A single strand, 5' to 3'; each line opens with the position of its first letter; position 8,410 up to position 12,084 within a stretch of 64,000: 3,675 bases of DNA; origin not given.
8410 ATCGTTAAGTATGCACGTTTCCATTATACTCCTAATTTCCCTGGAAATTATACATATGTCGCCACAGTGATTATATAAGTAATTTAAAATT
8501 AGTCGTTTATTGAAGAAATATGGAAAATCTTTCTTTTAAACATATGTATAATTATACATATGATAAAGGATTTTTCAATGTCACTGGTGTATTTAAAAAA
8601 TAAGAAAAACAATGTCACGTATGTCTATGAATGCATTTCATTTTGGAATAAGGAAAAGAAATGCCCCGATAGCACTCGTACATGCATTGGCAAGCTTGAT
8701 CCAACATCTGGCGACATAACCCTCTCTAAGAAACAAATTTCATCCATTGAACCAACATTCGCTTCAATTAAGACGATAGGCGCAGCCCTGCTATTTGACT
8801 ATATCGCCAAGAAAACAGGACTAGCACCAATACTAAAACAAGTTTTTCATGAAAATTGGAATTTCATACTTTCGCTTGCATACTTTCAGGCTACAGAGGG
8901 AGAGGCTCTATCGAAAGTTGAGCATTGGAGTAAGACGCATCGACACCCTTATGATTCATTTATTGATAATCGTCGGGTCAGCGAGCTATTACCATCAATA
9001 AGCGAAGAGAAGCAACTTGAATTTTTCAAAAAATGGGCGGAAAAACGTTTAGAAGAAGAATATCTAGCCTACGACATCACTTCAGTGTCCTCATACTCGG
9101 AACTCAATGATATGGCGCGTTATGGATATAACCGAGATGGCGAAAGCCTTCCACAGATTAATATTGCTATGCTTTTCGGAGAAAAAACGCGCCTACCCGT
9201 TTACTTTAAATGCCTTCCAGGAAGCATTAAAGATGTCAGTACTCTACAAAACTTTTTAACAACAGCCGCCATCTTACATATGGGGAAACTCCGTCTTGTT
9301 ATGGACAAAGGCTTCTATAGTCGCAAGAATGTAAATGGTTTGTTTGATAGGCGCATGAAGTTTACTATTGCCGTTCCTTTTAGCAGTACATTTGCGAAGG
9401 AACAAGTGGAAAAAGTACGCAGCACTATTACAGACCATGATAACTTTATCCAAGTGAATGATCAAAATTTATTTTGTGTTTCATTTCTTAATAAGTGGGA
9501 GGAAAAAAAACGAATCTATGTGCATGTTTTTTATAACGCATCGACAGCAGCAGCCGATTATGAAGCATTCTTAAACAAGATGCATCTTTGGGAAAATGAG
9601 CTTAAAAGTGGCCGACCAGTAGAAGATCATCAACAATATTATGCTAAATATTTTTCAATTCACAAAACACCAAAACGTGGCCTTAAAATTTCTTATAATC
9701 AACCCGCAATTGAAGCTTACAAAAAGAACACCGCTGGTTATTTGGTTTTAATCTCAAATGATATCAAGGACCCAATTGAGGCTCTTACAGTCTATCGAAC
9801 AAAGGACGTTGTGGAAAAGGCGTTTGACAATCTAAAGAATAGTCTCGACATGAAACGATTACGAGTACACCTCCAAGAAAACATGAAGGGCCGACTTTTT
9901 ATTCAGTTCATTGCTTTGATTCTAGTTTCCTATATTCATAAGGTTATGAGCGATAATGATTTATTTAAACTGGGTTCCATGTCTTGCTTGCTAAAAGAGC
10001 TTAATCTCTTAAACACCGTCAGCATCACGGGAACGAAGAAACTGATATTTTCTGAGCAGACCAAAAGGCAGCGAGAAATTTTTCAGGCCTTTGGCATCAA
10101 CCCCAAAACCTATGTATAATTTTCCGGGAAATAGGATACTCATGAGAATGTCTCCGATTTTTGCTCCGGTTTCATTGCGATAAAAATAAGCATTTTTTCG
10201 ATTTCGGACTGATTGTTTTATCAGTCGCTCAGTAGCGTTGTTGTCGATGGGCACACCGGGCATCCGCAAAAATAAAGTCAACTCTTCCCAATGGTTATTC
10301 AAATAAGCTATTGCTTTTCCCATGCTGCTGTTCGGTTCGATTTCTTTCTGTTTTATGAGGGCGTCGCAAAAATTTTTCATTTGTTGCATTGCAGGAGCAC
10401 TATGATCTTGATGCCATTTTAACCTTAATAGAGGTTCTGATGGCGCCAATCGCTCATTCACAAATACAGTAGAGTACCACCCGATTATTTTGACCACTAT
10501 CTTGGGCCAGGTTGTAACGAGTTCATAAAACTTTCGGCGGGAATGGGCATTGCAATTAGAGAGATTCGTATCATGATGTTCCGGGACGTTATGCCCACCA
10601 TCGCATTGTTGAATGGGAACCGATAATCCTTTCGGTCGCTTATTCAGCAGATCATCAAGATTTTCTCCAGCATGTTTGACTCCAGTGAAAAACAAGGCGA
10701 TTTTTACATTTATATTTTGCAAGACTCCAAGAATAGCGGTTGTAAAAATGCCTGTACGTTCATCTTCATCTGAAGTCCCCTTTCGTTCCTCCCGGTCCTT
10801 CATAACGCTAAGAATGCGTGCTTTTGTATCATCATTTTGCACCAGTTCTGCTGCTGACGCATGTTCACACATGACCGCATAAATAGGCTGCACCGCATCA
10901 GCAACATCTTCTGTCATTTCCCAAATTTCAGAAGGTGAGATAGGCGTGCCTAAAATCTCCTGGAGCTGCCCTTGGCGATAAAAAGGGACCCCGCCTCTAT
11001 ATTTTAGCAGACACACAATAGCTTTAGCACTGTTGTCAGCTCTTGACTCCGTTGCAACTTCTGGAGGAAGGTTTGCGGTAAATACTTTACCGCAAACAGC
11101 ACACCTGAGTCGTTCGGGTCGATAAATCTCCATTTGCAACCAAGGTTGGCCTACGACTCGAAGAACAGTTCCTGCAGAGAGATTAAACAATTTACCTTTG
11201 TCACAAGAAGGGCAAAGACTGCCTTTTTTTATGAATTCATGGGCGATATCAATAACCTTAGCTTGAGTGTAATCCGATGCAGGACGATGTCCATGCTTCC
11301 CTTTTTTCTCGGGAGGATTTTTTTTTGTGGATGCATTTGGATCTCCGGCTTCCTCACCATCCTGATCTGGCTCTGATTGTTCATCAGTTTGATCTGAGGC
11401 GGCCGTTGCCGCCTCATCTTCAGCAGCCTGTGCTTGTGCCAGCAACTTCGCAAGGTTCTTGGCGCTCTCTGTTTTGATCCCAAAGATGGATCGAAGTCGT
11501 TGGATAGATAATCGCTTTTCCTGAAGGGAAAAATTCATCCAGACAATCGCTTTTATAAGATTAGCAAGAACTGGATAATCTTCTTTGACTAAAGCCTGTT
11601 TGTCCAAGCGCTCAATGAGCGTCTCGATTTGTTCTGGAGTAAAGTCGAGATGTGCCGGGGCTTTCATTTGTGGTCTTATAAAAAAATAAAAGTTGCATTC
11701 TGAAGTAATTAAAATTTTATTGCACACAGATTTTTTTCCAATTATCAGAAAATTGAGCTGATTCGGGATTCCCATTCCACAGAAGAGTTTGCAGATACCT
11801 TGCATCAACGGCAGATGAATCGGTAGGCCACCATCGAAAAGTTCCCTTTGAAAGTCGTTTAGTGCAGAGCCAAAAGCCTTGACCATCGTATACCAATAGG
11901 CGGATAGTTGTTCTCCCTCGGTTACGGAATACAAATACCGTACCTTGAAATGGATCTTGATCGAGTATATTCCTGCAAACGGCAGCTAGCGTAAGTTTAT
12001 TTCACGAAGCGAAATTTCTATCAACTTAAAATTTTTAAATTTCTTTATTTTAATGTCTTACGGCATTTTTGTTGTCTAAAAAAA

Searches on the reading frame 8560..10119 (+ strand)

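Call 16: search_protein_families(library=pfam, proteins=[window:8560-10119:+], max_evalue=0.00001)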
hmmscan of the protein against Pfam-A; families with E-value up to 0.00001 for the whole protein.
window:8560-10119:+ (519 aa): 1 family
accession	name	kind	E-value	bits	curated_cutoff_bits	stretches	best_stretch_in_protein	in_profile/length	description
PF01609.27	DDE_Tnp_1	-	2.3e-14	54.1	23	1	169-455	7-200/200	Transposase DDE domain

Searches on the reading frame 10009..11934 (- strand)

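Call 16: search_protein_families(library=pfam, proteins=[window:10009-11934:-], max_evalue=0.00001)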
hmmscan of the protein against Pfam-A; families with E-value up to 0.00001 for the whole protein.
window:10009-11934:- (641 aa): 1 family
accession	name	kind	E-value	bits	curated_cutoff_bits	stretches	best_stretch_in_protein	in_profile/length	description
PF03050.20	DDE_Tnp_IS66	-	2.6e-40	139.1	23.1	1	297-592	2-283/284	Transposase IS66 family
